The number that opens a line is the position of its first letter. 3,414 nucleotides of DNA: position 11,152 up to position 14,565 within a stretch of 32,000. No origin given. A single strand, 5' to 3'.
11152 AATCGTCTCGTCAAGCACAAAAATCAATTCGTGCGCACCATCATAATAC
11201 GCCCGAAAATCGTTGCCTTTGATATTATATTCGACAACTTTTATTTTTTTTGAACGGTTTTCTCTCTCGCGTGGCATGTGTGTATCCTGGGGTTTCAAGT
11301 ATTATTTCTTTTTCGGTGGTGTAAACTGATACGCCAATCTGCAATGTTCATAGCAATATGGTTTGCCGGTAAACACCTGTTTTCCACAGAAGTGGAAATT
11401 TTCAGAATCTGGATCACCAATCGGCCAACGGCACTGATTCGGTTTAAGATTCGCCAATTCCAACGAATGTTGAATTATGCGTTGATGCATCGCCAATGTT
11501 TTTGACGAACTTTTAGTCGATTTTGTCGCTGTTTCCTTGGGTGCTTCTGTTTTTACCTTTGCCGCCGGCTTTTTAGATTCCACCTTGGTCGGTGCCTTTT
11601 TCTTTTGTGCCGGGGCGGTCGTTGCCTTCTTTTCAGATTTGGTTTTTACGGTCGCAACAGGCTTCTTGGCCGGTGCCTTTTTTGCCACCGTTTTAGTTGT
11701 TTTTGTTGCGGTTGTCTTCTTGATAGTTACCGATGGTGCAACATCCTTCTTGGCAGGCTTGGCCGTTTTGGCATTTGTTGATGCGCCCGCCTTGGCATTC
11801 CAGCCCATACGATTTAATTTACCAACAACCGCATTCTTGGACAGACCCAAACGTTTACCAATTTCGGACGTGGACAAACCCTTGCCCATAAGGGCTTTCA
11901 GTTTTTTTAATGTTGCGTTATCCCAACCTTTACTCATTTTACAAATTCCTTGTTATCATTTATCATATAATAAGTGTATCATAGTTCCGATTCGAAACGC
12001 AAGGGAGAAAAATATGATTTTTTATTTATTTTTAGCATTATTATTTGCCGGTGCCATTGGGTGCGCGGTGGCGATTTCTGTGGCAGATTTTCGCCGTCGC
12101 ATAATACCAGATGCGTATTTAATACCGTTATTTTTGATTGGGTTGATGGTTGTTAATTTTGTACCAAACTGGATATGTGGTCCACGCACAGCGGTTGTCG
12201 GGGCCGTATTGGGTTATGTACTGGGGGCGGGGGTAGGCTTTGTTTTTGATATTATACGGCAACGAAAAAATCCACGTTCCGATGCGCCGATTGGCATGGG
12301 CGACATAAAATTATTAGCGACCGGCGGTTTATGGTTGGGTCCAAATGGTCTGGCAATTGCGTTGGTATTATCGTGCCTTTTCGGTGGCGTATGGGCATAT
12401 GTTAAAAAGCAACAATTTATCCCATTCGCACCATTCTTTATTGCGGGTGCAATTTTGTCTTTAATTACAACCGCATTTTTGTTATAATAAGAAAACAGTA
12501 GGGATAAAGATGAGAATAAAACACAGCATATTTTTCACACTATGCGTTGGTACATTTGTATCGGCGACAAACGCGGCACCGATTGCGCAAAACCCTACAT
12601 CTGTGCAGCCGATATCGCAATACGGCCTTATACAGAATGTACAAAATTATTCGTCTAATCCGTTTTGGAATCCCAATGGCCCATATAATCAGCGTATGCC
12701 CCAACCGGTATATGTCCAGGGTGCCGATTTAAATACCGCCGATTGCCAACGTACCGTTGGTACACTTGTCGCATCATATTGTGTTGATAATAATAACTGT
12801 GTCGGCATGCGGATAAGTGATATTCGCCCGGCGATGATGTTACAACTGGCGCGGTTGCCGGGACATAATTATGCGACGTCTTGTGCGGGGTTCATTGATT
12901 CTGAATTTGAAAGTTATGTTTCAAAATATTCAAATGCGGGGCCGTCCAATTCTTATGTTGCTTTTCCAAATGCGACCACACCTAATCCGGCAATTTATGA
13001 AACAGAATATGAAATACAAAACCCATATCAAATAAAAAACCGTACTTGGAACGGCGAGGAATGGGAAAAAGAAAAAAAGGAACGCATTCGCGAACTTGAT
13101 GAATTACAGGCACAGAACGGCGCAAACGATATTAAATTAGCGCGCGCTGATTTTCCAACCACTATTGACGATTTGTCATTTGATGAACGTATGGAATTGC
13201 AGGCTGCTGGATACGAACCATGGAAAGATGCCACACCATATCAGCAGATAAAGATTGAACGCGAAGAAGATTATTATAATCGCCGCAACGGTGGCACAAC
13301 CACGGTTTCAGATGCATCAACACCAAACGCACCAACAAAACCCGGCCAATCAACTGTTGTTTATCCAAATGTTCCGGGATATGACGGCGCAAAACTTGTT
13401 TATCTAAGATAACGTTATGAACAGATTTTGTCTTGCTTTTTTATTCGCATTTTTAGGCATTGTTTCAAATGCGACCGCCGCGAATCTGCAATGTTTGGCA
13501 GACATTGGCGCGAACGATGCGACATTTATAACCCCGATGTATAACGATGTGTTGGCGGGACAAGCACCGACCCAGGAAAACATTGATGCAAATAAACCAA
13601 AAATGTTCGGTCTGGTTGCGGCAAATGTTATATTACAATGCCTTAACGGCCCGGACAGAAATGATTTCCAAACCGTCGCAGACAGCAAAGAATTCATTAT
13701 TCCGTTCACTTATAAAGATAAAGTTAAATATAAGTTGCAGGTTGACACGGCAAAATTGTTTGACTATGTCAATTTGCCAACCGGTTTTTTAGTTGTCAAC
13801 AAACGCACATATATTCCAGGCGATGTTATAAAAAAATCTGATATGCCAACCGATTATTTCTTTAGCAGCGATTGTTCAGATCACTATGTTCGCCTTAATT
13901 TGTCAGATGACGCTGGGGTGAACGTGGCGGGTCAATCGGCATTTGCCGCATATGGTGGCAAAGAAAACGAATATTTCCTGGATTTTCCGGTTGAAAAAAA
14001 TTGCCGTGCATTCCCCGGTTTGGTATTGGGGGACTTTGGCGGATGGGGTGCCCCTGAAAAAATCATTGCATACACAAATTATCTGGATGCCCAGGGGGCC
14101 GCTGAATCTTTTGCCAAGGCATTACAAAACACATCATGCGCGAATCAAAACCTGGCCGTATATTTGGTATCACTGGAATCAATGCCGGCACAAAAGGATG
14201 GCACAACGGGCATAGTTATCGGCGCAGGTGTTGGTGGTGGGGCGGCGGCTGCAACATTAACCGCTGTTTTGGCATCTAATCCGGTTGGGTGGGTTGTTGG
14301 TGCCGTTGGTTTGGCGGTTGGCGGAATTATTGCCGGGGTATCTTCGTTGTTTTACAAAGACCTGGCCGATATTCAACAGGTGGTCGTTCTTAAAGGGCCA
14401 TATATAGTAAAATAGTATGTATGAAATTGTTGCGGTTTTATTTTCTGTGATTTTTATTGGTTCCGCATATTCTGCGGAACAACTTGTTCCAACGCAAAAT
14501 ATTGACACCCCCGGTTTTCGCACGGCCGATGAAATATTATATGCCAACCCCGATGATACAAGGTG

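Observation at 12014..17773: Tightly coupled operon of an A24 prepilin-type peptidase, three exported or membrane proteins, a GH108-like muramidase and a small Cys-rich secreted protein: a candidate uncharacterised envelope system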

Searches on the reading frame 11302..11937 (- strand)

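Call 3: search_protein_families(library=pfam, proteins=[window:11302-11937:-], max_evalue=0.1)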
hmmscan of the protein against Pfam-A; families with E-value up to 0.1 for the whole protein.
window:11302-11937:- (211 aa): 4 families
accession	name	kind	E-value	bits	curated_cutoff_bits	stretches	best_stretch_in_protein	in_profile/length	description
PF07750.17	GcrA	-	3.2e-32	112.5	26.9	2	103-206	52-148/155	GcrA cell cycle regulator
PF18024.7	HTH_50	-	0.037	14.2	27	1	22-45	25-48/50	Helix-turn-helix domain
PF08505.15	MMR1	-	0.039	14.5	25.2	1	55-170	89-191/269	Mitochondrial Myo2 receptor-related protein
PF12802.13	MarR_2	-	0.065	13.8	27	0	17-44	15-44/61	MarR family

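Call 6: search_protein_families(library=ncbifam, proteins=[window:11302-11937:-], max_evalue=0.1)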
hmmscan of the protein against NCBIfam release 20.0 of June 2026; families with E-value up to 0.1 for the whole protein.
window:11302-11937:- (211 aa): 3 families
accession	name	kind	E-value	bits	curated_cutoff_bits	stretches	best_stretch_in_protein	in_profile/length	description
NF050816.1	sig70cofacGcrA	equivalog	9.5e-26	91.1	280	2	107-209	49-156/173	cell cycle sigma 70 cofactor GcrA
NF033761.1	gliding_GltJ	equivalog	0.074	12.1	450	1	52-145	427-513/671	adventurous gliding motility protein GltJ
NF005846.3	PRK07764.1-6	equivalog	0.088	11.8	625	0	34-146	368-480/628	DNA polymerase III subunit gamma and tau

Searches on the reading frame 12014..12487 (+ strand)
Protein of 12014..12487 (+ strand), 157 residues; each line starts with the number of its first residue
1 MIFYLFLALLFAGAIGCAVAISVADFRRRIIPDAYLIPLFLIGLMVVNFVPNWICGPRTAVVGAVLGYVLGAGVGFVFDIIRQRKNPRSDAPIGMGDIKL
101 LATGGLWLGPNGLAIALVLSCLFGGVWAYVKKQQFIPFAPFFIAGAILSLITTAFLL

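Call 3: search_protein_families(library=pfam, proteins=[window:12014-12487:+], max_evalue=0.1)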
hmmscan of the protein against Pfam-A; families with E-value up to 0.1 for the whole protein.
window:12014-12487:+ (157 aa): 1 family
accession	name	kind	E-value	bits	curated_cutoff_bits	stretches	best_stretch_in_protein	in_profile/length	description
PF01478.23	Peptidase_A24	-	2.1e-15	57.5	26.5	1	15-128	4-103/104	Type IV leader peptidase family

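Call 6: search_protein_families(library=ncbifam, proteins=[window:12014-12487:+], max_evalue=0.1)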
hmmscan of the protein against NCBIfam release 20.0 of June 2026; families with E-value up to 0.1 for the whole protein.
window:12014-12487:+ (157 aa): 0 families

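Call 17: search_protein_families(library=phrogs, proteins=[window:12014-12487:+], max_evalue=0.01)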
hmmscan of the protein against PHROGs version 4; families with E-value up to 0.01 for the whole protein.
window:12014-12487:+ (157 aa): 0 families

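Call 45: search_solved_structures(query=window:12014-12487:+, max_evalue=1, show_alignments=1)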
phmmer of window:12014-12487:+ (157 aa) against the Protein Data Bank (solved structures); distinct sequences matched with E-value up to 1: 0.

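Call 81: list_cluster_members(proteins=[window:12014-12487:+, window:12510-13412:+, window:13417-14415:+, window:16276-17394:+, window:17456-17773:+, window:17780-18091:+])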
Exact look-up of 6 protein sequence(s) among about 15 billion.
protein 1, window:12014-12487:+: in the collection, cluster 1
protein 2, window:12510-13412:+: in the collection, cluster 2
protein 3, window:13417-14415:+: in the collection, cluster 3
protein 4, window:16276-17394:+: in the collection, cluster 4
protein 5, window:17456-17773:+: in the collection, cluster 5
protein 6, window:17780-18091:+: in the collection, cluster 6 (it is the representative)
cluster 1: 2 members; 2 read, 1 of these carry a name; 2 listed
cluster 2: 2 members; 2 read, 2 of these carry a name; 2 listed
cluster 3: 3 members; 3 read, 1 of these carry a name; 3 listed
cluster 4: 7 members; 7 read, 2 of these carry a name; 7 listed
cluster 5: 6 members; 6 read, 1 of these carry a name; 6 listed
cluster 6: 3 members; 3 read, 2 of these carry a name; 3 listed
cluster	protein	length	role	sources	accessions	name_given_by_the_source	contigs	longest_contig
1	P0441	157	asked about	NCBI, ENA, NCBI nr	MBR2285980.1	MAG: prepilin peptidase [Alphaproteobacteria bacterium] | prepilin peptidase [Alphaproteobacteria bacterium]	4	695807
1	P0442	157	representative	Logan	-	-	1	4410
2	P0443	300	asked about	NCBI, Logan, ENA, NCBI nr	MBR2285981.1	MAG: hypothetical protein IJ866_00765 [Alphaproteobacteria bacterium] | hypothetical protein [Alphaproteobacteria bacterium]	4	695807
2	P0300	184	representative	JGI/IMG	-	hypothetical protein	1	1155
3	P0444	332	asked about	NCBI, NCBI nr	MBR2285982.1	MAG: hypothetical protein IJ866_00770 [Alphaproteobacteria bacterium] | hypothetical protein [Alphaproteobacteria bacterium]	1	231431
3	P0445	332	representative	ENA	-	-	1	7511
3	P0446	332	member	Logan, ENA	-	-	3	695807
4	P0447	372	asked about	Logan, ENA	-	-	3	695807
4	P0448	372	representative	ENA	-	-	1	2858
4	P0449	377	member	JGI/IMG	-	hypothetical protein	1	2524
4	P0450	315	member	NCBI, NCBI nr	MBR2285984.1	MAG: hypothetical protein IJ866_00780 [Alphaproteobacteria bacterium] | hypothetical protein [Alphaproteobacteria bacterium]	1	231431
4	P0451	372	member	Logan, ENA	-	-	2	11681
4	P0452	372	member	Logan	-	-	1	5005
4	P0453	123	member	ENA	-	-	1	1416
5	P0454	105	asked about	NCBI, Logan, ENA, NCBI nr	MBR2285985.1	MAG: hypothetical protein IJ866_00785 [Alphaproteobacteria bacterium] | hypothetical protein [Alphaproteobacteria bacterium]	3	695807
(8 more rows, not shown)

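Call 84: search_protein_families(library=padloc, proteins=[window:12014-12487:+], max_evalue=0.01)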
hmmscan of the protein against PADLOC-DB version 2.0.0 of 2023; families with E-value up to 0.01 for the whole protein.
window:12014-12487:+ (157 aa): 0 families

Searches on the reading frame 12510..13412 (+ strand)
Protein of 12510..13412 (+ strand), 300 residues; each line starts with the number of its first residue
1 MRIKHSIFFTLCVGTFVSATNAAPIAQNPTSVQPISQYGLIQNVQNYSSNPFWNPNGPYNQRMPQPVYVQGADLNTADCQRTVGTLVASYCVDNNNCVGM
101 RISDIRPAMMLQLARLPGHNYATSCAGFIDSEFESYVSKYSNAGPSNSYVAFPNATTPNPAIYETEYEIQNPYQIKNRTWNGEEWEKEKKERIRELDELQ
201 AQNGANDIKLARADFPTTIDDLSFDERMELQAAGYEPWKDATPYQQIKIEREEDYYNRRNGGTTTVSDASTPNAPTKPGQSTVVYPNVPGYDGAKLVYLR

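Call 3: search_protein_families(library=pfam, proteins=[window:12510-13412:+], max_evalue=0.1)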
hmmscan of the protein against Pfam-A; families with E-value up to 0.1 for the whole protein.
window:12510-13412:+ (300 aa): 0 families

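Call 6: search_protein_families(library=ncbifam, proteins=[window:12510-13412:+], max_evalue=0.1)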
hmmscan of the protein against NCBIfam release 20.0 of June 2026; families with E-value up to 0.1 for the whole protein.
window:12510-13412:+ (300 aa): 0 families

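Call 17: search_protein_families(library=phrogs, proteins=[window:12510-13412:+], max_evalue=0.01)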
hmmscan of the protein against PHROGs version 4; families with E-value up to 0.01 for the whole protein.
window:12510-13412:+ (300 aa): 0 families
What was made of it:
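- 12510..13412 (+): P2: 300-aa exported protein. It has a conserved 4-Cys helical N-domain (motif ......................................), the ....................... motif and a low-complexity tail. No family match (calls 3, 6, 17).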

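Call 23: find_homologous_proteins(query=window:12510-13412:+)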
Query window:12510-13412:+ (300 aa): 444 proteins with E <= 0.001 among 909 candidates; the best 120 are listed.
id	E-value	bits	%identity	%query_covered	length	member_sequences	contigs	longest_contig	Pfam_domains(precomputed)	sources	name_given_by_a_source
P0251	4.4e-155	534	77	100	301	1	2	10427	-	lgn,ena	-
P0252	1.0e-140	486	75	92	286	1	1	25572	-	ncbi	-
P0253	6.9e-140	484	69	100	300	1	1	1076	-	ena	-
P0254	1.5e-139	483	71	100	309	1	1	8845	-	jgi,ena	-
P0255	5.0e-139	481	69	100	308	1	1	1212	-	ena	-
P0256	1.1e-138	480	79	86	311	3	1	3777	-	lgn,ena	-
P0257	1.8e-136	473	78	86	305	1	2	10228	-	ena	-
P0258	2.1e-136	472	72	96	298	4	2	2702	-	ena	-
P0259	6.6e-136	471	71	97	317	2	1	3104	-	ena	-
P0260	5.7e-135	468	72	95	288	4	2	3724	-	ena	-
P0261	6.6e-135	467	73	91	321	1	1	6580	-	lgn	-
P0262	2.0e-134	466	77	86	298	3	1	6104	-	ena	-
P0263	1.3e-133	463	74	91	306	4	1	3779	-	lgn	-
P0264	3.6e-133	462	75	86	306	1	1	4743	-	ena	-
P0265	4.2e-133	461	70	98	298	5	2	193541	-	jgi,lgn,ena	-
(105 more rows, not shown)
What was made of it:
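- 12510..13412 (+): 444 homologues, all unnamed (call 23).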

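Call 84: search_protein_families(library=padloc, proteins=[window:12510-13412:+], max_evalue=0.01)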
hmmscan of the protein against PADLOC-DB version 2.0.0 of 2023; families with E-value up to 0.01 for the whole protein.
window:12510-13412:+ (300 aa): 0 families

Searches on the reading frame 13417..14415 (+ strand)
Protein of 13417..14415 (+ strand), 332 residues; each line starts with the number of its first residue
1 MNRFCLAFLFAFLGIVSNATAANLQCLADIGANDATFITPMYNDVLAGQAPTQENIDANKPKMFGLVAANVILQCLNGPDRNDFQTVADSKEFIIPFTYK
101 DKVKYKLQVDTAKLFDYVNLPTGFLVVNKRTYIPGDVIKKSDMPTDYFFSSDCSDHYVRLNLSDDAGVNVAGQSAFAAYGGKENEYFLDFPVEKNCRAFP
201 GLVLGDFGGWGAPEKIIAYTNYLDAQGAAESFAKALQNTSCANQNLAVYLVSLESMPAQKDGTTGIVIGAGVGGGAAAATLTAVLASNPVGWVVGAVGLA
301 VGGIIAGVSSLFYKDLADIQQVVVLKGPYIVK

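Call 3: search_protein_families(library=pfam, proteins=[window:13417-14415:+], max_evalue=0.1)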
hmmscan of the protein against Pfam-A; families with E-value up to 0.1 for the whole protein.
window:13417-14415:+ (332 aa): 0 families

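Call 6: search_protein_families(library=ncbifam, proteins=[window:13417-14415:+], max_evalue=0.1)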
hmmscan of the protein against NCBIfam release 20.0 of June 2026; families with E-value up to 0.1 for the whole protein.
window:13417-14415:+ (332 aa): 2 families
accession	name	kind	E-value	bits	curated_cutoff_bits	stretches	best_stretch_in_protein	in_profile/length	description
NF053722.1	Cg1360_fam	equivalog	0.065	13.2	40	1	232-289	4-61/128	Cg1360 family ATP-synthase-associated protein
TIGR03664.1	fut_nucase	equivalog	0.069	12.8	124.7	0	260-299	32-70/228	futalosine hydrolase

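Call 17: search_protein_families(library=phrogs, proteins=[window:13417-14415:+], max_evalue=0.01)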
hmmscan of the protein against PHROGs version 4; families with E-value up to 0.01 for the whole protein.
window:13417-14415:+ (332 aa): 6 families
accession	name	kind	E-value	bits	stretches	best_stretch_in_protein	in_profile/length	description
phrog_1686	-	tail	0.0011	17.8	1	223-312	434-508/1224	tail length tape measure protein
phrog_594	-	unknown function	0.0015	19.9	1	228-305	9-81/85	-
phrog_58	-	tail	0.0042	16.4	1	220-305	567-643/1544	tail length tape measure protein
phrog_1293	-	tail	0.0067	15.2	1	251-308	586-624/1424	tail length tape measure protein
phrog_28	-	tail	0.0082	15.7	1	232-305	638-674/1228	tail length tape measure protein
phrog_1047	-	tail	0.0099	14.9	0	207-308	789-898/1251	tail associated lysin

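Call 33: search_protein_families(library=pfam, alignment_id=A3, max_evalue=0.01)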
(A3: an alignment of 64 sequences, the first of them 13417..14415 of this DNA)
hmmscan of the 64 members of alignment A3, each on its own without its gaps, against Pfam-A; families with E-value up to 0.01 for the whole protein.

A. member 1, window:13417-14415:+ (332 aa): 0 families

B. families by the number of members that match (of 64 scanned): 6 families
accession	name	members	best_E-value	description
PF13441.11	Gly-zipper_YMGG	5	0.00016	YMGG-like Gly-zipper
PF13488.11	Gly-zipper_Omp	4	0.00055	Glycine zipper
PF13436.11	Gly-zipper_OmpA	3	0.002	Glycine-zipper domain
PF05887.16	Trypan_PARP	2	6.7e-07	Procyclic acidic repetitive protein (PARP)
PF10439.15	Bacteriocin_IIc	2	0.00027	Bacteriocin class II with double-glycine leader peptide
PF04888.17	SseC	1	0.00072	Secretion system effector C (SseC) like family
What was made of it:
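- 13417..14415 (+): P3: 332-aa exported protein with a C-terminal glycine-zipper hairpin (residues 266-308). It occupies a hypervariable slot. Gly-zipper Pfam families hit a few slot proteins (call 33).
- On Glycine-zipper membrane proteins (PF13488, PF13441, PF13436): The window's P3 matches no family (calls 3, 33). Only 3-5 of the 64 slot proteins match each Gly-zipper family, at E of 1e-4 to 2e-3 (call 33).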

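Call 84: search_protein_families(library=padloc, proteins=[window:13417-14415:+], max_evalue=0.01)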
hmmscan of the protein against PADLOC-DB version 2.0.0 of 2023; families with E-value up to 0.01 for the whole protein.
window:13417-14415:+ (332 aa): 1 family
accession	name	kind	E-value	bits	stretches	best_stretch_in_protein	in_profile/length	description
PDLC03841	LeoBC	-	4.3e-06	24.1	1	229-314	417-505/601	-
